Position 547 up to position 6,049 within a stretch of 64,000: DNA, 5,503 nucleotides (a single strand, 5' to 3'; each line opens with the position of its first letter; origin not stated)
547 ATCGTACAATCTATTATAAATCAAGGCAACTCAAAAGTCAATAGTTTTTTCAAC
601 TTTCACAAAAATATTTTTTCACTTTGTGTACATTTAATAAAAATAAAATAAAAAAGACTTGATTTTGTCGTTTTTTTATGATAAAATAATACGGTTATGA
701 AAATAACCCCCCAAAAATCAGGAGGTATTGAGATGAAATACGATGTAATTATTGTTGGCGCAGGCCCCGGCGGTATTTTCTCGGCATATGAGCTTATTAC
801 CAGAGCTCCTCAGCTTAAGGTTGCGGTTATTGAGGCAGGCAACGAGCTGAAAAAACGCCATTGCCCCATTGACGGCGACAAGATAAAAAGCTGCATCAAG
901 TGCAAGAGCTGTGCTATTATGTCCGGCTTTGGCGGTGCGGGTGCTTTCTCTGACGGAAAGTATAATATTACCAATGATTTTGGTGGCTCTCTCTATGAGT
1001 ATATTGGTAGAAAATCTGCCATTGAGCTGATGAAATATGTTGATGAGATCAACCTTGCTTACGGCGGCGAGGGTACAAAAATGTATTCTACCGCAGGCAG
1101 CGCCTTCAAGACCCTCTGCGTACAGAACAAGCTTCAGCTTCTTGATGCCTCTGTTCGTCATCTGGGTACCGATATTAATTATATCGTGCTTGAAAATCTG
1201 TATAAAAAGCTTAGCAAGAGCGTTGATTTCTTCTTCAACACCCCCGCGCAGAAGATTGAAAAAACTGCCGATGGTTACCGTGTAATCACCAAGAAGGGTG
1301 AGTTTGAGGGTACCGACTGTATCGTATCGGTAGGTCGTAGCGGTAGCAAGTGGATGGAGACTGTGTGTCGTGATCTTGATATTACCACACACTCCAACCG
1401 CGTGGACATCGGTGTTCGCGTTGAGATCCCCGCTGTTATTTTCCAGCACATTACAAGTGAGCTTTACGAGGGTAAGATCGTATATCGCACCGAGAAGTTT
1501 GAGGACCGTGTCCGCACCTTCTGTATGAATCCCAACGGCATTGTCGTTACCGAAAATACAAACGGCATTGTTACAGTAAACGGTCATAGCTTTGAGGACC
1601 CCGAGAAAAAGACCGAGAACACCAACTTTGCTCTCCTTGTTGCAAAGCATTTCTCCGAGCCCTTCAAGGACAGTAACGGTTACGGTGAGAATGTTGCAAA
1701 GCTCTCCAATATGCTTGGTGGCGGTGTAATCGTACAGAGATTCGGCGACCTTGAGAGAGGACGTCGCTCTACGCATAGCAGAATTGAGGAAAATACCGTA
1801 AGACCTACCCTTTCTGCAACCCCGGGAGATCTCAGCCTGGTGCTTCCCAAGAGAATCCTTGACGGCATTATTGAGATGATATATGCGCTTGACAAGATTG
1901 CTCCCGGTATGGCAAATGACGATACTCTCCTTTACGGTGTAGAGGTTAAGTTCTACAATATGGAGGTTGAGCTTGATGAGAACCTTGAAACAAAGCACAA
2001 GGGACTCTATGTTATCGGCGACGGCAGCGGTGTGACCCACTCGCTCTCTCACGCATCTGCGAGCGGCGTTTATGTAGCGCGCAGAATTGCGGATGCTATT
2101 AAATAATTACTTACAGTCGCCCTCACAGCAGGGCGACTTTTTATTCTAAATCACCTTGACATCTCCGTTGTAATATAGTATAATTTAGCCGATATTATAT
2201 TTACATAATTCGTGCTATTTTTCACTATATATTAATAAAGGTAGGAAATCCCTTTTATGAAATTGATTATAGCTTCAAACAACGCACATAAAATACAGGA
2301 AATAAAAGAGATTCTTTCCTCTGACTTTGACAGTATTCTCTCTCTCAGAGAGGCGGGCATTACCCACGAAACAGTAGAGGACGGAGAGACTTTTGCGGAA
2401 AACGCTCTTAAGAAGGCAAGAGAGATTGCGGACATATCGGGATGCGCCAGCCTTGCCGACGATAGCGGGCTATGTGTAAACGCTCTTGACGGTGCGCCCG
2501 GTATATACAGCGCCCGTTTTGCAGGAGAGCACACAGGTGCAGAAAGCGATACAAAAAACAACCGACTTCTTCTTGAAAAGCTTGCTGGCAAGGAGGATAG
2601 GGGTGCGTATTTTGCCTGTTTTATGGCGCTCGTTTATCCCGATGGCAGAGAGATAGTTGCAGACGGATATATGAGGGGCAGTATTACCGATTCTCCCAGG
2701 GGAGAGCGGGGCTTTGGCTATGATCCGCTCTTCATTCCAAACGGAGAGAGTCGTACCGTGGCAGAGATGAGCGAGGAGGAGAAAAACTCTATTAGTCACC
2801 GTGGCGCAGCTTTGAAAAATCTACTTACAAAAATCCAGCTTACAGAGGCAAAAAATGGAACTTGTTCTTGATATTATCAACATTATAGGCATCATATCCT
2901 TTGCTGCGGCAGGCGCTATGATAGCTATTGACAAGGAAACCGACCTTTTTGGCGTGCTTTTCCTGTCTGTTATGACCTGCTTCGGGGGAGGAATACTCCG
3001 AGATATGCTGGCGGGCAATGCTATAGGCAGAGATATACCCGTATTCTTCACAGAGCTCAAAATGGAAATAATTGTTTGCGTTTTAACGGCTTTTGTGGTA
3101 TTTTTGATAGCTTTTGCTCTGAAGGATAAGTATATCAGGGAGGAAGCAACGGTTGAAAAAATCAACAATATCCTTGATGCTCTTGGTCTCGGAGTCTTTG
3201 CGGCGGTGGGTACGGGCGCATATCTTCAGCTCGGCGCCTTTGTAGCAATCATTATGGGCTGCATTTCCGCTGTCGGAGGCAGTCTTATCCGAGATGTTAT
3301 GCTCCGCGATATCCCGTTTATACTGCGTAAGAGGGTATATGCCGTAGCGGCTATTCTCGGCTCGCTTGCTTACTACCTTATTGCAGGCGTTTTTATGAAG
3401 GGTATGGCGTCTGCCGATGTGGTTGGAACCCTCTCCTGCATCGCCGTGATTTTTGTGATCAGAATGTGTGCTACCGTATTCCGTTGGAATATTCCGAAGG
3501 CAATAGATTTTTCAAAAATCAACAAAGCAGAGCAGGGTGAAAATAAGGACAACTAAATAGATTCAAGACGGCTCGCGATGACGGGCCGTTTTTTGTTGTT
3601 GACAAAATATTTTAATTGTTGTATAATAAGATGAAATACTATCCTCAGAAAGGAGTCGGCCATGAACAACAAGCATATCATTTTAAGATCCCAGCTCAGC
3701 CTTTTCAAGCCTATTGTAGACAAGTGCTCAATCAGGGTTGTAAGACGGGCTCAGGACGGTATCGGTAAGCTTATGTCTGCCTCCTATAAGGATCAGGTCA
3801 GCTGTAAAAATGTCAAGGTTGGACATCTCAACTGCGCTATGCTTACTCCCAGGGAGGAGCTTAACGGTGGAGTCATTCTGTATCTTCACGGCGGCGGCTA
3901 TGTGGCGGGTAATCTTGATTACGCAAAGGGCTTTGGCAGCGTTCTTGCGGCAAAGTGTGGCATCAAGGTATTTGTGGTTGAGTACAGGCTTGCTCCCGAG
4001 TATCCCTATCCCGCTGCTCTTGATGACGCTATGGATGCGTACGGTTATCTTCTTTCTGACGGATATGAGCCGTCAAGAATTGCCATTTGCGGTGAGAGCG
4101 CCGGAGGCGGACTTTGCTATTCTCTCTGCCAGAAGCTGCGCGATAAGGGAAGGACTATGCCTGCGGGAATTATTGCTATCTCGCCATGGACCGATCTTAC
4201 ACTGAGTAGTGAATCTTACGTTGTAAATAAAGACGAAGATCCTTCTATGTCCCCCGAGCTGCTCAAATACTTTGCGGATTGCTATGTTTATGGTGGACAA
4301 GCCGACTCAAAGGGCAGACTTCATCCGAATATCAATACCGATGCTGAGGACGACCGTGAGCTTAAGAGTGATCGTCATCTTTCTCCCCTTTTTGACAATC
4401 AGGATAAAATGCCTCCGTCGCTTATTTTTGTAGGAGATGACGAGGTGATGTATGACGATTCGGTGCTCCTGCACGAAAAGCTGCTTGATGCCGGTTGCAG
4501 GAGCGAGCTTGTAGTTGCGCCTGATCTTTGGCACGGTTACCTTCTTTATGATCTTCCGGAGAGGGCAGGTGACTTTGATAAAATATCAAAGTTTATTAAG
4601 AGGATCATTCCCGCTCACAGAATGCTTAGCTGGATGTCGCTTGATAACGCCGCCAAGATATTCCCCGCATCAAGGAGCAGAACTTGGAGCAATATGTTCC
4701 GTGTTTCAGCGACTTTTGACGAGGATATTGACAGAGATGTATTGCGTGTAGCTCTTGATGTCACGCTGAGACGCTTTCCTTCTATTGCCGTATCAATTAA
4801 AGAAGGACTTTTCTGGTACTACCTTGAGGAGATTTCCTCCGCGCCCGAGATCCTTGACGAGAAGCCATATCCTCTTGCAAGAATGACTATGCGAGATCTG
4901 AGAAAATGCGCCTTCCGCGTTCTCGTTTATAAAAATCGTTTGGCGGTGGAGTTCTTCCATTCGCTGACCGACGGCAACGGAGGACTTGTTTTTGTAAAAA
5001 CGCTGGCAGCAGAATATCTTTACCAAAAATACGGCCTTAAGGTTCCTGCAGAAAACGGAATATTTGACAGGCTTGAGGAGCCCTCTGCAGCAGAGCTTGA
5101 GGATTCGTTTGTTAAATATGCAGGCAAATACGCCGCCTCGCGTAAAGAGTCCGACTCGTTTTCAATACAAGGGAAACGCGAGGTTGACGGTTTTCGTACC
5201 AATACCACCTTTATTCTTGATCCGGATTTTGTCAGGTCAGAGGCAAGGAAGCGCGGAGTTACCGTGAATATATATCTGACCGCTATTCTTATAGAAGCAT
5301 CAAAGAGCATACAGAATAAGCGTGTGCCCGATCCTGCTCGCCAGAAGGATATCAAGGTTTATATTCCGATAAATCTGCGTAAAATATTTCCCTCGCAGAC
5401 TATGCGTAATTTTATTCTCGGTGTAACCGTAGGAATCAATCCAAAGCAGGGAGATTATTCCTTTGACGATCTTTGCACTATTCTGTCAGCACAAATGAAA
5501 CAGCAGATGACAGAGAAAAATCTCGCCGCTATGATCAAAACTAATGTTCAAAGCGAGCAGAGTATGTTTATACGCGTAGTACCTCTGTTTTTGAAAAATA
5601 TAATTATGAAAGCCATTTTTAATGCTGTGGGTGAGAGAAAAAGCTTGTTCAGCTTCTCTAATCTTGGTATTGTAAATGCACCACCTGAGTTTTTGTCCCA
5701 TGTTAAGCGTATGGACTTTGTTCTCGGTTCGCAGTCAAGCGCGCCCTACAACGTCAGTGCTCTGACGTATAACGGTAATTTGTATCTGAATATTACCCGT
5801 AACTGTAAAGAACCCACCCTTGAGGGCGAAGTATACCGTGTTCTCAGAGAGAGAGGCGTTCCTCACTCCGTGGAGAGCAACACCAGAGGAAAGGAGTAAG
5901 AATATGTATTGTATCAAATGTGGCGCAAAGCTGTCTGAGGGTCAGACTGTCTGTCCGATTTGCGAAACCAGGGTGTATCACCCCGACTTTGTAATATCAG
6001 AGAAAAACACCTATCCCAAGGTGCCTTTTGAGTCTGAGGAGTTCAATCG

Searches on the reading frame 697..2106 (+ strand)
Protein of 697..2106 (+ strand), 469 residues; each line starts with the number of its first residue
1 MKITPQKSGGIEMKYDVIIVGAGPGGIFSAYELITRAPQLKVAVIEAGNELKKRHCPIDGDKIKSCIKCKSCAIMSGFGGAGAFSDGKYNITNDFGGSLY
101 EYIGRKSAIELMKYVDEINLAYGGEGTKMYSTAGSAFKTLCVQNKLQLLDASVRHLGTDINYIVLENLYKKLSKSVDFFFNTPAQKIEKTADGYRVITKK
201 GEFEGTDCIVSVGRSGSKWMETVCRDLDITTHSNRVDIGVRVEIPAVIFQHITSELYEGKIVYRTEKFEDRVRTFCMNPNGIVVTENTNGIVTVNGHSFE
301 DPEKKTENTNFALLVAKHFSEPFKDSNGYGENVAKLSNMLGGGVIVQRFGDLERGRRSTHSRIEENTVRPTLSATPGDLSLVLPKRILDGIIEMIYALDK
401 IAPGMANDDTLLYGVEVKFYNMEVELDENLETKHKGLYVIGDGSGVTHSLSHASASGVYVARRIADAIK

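Call 50: search_protein_families(library=pfam, proteins=[window:697-2106:+], max_evalue=0.001)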
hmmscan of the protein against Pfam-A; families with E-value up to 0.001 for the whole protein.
window:697-2106:+ (469 aa): 8 families
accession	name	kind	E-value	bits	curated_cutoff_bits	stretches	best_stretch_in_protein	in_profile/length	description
PF21688.3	FAD-depend_C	-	3e-12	47.6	27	1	261-417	36-195/197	FAD-dependent protein, C-terminal domain-like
PF07992.20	Pyr_redox_2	-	1.3e-11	44.9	26.1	1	15-58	1-42/291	Pyridine nucleotide-disulphide oxidoreductase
PF01946.23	Thi4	-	2.2e-06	27.5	26.2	1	13-47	16-49/235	Thi4 family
PF01266.30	DAO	-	2.3e-06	27.8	27.9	1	16-51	1-34/353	FAD dependent oxidoreductase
PF13738.12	Pyr_redox_3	-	1.1e-05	25.4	30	0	175-214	95-134/305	Pyridine nucleotide-disulphide oxidoreductase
PF03486.20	HI0933_like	-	5.2e-05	23.3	50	0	16-53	2-37/244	HI0933-like protein Rossmann domain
PF05834.18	Lycopene_cycl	-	0.00055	19.6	23.4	1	16-51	1-36/380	Lycopene cyclase protein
PF00890.30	FAD_binding_2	-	0.00083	19.1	20.4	0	16-50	1-33/414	FAD binding domain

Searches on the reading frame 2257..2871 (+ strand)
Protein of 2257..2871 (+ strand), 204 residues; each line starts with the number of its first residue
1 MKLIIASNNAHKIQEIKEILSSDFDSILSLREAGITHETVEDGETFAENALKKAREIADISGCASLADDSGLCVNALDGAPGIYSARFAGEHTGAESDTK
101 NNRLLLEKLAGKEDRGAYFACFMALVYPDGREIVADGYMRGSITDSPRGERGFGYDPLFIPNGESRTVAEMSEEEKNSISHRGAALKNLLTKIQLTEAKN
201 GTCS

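Call 50: search_protein_families(library=pfam, proteins=[window:2257-2871:+], max_evalue=0.001)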
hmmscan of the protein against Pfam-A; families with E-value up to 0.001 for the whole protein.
window:2257-2871:+ (204 aa): 1 family
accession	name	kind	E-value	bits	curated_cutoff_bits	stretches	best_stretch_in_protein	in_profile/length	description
PF01725.21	Ham1p_like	-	7e-68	228.6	22.5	1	3-191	1-185/186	Ham1 family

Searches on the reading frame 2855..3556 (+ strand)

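Call 50: search_protein_families(library=pfam, proteins=[window:2855-3556:+], max_evalue=0.001)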
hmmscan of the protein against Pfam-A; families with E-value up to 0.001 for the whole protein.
window:2855-3556:+ (233 aa): 1 family
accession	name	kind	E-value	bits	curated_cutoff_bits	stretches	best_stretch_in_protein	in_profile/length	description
PF03458.18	Gly_transporter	-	1.1e-34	118.6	23.5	2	7-85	2-76/78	Glycine transporter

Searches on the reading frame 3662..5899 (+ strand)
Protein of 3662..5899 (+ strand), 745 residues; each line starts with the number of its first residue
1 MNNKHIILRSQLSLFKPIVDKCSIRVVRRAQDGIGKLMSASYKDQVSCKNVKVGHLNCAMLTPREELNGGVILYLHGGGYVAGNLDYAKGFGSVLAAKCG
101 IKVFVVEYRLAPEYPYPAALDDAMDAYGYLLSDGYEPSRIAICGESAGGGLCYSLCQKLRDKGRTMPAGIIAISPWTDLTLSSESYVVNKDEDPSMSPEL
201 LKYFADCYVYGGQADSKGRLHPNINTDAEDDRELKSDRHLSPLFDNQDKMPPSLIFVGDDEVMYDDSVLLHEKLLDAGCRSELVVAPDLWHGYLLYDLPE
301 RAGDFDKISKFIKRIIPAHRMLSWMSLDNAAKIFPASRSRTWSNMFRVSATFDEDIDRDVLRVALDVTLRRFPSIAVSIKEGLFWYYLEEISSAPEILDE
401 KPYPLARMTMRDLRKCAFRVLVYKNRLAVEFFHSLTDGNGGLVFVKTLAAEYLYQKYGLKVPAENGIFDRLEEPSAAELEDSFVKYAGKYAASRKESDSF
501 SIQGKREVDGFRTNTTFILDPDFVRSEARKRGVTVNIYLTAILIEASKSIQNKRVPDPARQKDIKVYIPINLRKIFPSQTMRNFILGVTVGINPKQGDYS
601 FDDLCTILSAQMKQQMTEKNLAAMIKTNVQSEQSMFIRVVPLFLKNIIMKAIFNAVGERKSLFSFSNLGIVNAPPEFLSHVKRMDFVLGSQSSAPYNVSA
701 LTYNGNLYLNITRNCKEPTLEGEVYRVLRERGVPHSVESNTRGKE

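Call 50: search_protein_families(library=pfam, proteins=[window:3662-5899:+], max_evalue=0.001)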
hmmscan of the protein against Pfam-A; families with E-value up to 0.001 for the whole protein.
window:3662-5899:+ (745 aa): 4 families
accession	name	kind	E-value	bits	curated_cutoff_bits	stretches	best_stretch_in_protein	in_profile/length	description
PF07859.19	Abhydrolase_3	-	2.7e-47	161.7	25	1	72-294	1-209/210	alpha/beta hydrolase fold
PF10340.15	Say1_Mug180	-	4.4e-15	55.9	21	1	70-275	123-327/374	Steryl acetyl hydrolase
PF20434.5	BD-FAE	-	2.7e-12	47.1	26.8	1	68-152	12-103/215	BD-FAE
PF00326.27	Peptidase_S9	-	0.00067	19.6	22.6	0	120-156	45-82/213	Prolyl oligopeptidase family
